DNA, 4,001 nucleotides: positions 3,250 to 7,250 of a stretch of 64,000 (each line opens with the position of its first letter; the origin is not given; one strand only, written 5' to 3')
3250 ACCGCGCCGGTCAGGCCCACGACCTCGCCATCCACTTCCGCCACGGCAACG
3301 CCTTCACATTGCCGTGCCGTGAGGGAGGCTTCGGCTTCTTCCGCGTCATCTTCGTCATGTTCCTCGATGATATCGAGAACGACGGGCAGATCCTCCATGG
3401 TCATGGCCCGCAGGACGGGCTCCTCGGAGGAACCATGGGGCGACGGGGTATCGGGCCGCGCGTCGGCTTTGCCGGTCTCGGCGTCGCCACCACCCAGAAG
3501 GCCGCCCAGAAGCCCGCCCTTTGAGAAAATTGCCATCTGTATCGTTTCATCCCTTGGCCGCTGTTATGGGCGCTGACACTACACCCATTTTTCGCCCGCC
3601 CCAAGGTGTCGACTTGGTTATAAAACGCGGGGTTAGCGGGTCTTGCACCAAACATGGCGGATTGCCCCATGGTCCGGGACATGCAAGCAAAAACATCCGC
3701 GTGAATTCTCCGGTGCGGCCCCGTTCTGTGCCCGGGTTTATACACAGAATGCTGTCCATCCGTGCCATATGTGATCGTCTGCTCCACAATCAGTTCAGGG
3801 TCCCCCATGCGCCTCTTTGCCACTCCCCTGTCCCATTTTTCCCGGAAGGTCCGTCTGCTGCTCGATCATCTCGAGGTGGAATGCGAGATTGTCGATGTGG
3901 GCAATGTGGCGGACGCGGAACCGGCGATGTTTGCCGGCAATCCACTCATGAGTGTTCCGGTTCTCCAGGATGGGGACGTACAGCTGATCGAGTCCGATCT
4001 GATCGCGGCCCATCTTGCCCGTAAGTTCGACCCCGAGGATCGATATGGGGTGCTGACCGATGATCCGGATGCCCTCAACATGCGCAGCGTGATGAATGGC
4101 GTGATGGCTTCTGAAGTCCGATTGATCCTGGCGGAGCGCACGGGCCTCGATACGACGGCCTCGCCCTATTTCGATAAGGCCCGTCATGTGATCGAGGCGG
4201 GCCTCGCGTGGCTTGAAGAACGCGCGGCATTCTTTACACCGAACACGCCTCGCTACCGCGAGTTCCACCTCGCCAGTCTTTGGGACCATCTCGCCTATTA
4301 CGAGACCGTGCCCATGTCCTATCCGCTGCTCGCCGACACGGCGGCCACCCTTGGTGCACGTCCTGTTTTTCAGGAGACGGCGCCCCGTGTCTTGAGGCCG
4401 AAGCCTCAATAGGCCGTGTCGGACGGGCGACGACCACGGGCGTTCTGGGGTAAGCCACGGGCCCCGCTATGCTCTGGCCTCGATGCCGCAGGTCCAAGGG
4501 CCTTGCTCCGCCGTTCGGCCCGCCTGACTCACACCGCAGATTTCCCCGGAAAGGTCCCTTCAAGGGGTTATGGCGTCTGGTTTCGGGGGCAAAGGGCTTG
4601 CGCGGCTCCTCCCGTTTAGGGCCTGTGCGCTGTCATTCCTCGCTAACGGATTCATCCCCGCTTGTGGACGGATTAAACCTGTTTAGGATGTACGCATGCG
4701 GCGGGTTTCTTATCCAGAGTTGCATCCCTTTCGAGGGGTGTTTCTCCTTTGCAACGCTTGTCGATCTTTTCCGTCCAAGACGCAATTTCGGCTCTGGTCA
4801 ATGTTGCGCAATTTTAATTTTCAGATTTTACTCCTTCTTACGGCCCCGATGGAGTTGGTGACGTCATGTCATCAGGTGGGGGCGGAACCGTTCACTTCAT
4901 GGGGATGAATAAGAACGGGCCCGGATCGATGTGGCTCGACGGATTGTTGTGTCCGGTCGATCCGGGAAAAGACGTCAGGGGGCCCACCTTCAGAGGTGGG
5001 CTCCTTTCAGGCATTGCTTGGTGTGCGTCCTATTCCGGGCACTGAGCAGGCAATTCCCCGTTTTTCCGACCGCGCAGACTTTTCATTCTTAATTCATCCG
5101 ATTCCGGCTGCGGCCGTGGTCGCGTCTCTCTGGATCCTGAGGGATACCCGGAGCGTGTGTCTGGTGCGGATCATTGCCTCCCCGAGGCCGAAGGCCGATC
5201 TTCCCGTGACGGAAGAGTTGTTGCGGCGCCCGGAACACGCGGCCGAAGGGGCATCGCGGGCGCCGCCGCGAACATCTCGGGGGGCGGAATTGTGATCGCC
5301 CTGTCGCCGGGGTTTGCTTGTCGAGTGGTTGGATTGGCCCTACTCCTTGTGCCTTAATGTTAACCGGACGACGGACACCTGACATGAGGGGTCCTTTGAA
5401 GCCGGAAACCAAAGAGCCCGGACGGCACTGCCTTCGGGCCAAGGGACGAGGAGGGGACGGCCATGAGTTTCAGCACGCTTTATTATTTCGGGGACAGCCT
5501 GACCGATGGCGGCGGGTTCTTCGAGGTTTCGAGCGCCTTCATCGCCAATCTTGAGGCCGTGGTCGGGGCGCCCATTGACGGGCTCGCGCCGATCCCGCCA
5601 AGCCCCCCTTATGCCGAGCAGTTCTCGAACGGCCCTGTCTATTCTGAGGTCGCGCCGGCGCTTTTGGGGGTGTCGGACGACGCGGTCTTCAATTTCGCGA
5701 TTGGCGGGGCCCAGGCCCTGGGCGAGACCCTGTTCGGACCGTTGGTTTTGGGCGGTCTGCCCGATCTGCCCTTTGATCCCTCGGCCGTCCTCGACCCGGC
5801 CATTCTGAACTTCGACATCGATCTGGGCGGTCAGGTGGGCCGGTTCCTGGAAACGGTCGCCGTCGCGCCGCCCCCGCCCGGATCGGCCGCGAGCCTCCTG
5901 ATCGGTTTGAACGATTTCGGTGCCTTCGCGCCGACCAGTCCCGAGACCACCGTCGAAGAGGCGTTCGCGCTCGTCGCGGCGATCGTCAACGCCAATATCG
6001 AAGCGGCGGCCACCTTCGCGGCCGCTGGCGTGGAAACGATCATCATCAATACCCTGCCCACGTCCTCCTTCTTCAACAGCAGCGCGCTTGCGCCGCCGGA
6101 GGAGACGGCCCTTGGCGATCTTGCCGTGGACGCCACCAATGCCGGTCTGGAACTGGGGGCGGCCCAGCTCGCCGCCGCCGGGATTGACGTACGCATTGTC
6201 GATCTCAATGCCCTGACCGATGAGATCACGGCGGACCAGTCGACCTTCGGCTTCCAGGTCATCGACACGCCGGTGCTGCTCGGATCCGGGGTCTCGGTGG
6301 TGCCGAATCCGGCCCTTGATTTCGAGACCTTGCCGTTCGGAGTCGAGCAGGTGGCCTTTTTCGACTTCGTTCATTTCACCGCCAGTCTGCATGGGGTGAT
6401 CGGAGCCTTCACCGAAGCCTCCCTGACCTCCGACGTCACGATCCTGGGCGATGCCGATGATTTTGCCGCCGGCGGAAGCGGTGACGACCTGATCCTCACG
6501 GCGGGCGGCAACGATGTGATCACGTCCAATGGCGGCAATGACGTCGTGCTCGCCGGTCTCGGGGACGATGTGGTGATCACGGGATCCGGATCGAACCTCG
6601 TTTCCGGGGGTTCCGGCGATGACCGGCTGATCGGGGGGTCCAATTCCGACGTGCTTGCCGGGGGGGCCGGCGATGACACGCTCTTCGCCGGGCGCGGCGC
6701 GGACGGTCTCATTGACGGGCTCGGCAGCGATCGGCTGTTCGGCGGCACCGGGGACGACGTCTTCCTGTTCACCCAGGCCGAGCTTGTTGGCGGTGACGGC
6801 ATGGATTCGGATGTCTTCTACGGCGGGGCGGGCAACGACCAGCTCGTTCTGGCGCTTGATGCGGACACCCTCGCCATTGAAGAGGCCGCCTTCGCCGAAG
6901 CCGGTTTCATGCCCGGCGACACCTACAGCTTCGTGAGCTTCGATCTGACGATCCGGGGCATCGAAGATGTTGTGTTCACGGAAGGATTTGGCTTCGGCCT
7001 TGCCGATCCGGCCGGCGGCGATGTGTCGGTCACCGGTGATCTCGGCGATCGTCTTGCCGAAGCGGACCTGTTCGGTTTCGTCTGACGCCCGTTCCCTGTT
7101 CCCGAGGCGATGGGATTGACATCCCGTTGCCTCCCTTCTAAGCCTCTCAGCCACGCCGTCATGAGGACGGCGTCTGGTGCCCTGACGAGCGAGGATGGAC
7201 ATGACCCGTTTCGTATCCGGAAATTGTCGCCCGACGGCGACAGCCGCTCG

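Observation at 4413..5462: Roughly 1 kb gene-free stretch with promoter-like AT box, CRE-like palindromes and a terminator-like hairpin: candidate sRNA or cis-regulatory RNA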

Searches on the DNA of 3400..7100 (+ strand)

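Call 10: search_dna_similar(query=window:3400-7100:+, collection=plasmids, mode=near)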
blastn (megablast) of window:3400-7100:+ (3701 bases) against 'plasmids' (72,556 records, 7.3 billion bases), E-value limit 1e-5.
No match.

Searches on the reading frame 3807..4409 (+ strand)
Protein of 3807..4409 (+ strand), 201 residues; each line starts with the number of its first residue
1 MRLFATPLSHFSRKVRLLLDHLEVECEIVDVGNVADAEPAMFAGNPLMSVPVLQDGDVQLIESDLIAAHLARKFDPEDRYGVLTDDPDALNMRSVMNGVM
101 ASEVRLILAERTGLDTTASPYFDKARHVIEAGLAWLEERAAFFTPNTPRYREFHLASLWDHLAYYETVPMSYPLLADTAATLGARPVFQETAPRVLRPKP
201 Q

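Call 9: find_related_loci(query=window:3807-4409:+, collection=genome_contigs, flank=10000)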
Query window:3807-4409:+ (201 aa) in genome_contigs; peptide patterns used: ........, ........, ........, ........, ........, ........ (x = any residue, [..] = any of these).
51 stretches matched a pattern, but none encodes a relative of the query by tblastn (E <= 1e-3).
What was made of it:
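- Tried and rejected: A genome-collection scan with the GST protein found no relative (call 9).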

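Call 13: find_homologous_proteins(query=window:3807-4409:+)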
Query window:3807-4409:+ (201 aa): 194 proteins with E <= 0.001 among 1191 candidates; the best 120 are listed.
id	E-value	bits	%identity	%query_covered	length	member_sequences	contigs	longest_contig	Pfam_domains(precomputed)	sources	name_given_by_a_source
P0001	1.9e-129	447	100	100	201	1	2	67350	PF13417.13,PF02798.27,PF13409.13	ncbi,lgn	-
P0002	1.2e-71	258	62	100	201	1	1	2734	PF13417.13,PF02798.27,PF13409.13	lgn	-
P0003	6.4e-71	256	60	99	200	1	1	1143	PF13417.13,PF02798.27,PF13409.13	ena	-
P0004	1.7e-70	255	60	99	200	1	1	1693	PF13417.13,PF02798.27,PF13409.13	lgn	-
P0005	7.2e-69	249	59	96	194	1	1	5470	PF13417.13,PF02798.27,PF13409.13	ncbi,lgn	-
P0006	4.0e-68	247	58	99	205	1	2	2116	PF13417.13,PF13409.13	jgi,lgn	jgi:glutathione S-transferase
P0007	1.7e-67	245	59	96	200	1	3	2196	PF13417.13,PF02798.27,PF13409.13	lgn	-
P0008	7.8e-67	243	58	99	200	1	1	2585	PF13417.13,PF02798.27,PF13409.13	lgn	-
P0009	9.6e-67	242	61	96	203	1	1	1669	PF13417.13,PF02798.27,PF13409.13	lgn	-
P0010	2.2e-66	241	59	99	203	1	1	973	PF13417.13,PF02798.27,PF13409.13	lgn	-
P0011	2.9e-66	241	57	99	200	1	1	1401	PF13417.13,PF02798.27,PF13409.13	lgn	-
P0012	1.0e-65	239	58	96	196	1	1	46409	PF13417.13,PF02798.27,PF13409.13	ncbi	ncbi:MAG TPA: glutathione S-transferase [Gammaproteobacteria bacterium]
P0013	3.3e-64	234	56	99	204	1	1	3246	PF13417.13,PF02798.27,PF13409.13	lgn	-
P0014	6.7e-64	233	55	96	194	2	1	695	PF13417.13,PF13409.13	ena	-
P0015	2.3e-63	231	57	99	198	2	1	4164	PF13417.13,PF02798.27,PF13409.13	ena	-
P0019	1.6e-62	229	55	99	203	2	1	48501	PF13417.13,PF13409.13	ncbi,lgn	-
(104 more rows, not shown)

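Call 14: find_encoding_contigs(protein=P0001, flank=10000, max_places=5)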
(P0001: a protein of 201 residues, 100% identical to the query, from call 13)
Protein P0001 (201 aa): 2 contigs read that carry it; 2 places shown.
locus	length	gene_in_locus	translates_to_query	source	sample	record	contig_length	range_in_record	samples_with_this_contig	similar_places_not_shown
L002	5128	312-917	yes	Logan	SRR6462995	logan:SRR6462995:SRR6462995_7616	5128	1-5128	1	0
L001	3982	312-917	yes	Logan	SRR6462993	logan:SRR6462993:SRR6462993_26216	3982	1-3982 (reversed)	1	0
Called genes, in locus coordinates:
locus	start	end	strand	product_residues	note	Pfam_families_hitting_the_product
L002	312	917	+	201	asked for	PF02798:GST_N, PF13417:GST_N_3, PF13409:GST_N_2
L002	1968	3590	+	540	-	PF00657:Lipase_GDSL, PF00353:HemolysinCabind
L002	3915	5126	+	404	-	?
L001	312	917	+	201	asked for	PF02798:GST_N, PF13417:GST_N_3, PF13409:GST_N_2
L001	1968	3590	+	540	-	PF00657:Lipase_GDSL, PF00353:HemolysinCabind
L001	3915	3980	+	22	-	?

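Call 15: find_encoding_contigs(protein=P0002, flank=10000, max_places=5)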
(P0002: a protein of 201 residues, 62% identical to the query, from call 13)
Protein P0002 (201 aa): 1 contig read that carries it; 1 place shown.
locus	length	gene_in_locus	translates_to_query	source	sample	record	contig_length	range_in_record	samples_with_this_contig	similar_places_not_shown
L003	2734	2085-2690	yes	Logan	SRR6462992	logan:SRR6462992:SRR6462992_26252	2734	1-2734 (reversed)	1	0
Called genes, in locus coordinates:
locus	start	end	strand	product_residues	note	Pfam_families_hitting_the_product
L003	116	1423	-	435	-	PF00753:Lactamase_B, PF12706:Lactamase_B_2 (faint), PF23023:Anti-Pycsar_Apyc1 (weak), PF14863:Alkyl_sulf_dimr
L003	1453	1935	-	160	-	PF13827:DUF4189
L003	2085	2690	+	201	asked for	PF02798:GST_N, PF13417:GST_N_3, PF13409:GST_N_2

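Call 19: search_protein_families(library=pfam, max_evalue=0.001, proteins=[window:3807-4409:+])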
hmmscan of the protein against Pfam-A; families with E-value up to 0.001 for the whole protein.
window:3807-4409:+ (201 aa): 3 families
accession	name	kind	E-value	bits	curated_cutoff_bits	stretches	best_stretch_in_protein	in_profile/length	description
PF13417.12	GST_N_3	-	1.6e-14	54.4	22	1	3-76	1-73/75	Glutathione S-transferase, N-terminal domain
PF13409.12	GST_N_2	-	7.8e-10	39.7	25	1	9-72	2-69/70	Glutathione S-transferase, N-terminal domain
PF02798.26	GST_N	-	4.5e-09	37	20.9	1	1-72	3-76/76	Glutathione S-transferase, N-terminal domain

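Call 54: find_encoding_contigs(protein=P0005, flank=5000, max_places=2)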
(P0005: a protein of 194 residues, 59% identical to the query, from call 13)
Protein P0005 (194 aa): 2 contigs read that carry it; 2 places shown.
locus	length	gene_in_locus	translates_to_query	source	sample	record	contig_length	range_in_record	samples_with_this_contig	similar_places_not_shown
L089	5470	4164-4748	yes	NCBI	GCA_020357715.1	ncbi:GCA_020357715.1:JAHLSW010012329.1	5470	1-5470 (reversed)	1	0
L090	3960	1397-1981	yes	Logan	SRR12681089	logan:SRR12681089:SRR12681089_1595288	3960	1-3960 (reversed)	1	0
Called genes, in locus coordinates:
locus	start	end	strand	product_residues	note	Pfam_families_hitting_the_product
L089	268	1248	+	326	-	PF00072:Response_reg, PF02585:PIG-L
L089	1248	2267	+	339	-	PF21360:PylC-like_N, PF02655:ATP-grasp_3, PF02786:CPSase_L_D2 (faint), PF14397:ATPgrasp_ST (faint), PF13535:ATP-grasp_4 (weak), PF15632:ATPgrasp_Ter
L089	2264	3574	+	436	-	PF07719:TPR_2 (faint), PF13174:TPR_6 (faint), PF24575:TPR_Slam (faint), PF13424:TPR_12 (faint), PF13414:TPR_11 (faint), PF13428:TPR_14 (faint), PF13432:TPR_16 (faint), PF14559:TPR_19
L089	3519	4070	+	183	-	PF01451:LMWPc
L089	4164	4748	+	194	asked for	PF02798:GST_N (weak), PF13417:GST_N_3, PF13409:GST_N_2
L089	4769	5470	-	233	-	?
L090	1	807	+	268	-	?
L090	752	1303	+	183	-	PF01451:LMWPc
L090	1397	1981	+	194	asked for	PF02798:GST_N (weak), PF13417:GST_N_3, PF13409:GST_N_2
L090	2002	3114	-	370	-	PF01757:Acyl_transf_3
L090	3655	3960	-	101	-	?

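Call 55: find_encoding_contigs(protein=P0019, flank=5000, max_places=2)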
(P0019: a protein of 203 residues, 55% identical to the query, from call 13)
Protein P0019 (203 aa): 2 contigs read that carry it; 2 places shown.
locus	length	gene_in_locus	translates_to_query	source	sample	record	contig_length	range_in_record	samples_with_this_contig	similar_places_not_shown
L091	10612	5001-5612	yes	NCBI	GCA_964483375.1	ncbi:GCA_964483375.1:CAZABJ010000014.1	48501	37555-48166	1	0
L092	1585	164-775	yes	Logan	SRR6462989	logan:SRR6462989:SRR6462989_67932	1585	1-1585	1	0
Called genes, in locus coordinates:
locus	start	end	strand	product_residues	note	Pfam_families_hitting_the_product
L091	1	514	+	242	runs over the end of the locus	PF00300:His_Phos_1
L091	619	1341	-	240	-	-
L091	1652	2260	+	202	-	PF00383:dCMP_cyt_deam_1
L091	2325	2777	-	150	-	PF00011:HSP20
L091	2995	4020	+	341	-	-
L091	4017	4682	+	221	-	-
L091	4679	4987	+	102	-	PF02036:SCP2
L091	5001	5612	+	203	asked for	PF13417:GST_N_3, PF13409:GST_N_2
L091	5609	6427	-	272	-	PF00459:Inositol_P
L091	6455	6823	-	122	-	PF13560:HTH_31 (weak), PF12844:HTH_19, PF01381:HTH_3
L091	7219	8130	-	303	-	PF05013:FGase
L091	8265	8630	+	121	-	PF00072:Response_reg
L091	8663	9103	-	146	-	-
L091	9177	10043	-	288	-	PF04397:LytTR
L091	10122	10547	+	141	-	PF09912:DUF2141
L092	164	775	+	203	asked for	PF13417:GST_N_3, PF13409:GST_N_2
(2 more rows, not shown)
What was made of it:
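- GST relatives have 0-20 nt downstream gaps (calls 54, 55).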

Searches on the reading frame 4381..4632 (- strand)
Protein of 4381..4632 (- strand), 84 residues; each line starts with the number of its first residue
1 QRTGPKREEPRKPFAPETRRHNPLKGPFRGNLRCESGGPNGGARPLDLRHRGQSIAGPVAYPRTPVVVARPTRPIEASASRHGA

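Call 18: search_protein_families(library=pfam, max_evalue=10, proteins=[window:4381-4632:-])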
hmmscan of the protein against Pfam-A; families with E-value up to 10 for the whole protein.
seq(84 aa): 0 families

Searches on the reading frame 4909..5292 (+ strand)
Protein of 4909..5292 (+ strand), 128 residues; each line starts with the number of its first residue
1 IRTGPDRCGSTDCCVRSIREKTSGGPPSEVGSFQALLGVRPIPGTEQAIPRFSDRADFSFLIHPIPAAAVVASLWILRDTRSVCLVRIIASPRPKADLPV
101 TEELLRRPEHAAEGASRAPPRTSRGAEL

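Call 18: search_protein_families(library=pfam, max_evalue=10, proteins=[window:4909-5292:+])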
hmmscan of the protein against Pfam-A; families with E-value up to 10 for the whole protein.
seq(128 aa): 1 family
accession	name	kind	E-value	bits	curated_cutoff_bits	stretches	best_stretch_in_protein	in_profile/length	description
PF13622.12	4HBT_3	-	0.12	13.1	24.3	1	62-90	41-69/83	Acyl-CoA thioesterase N-terminal domain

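Call 75: search_protein_representatives(protein=window:4909-5292:+)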
Query: 128 residues. Proteins with E-value up to 0.001 (for the whole library): 2; up to 1e-10: 0; up to 1e-30: 0. The best 2 are listed.
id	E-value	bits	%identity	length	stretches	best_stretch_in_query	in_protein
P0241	2.8e-05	40.4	30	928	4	54-86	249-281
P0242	9.7e-05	38.6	31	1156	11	88-125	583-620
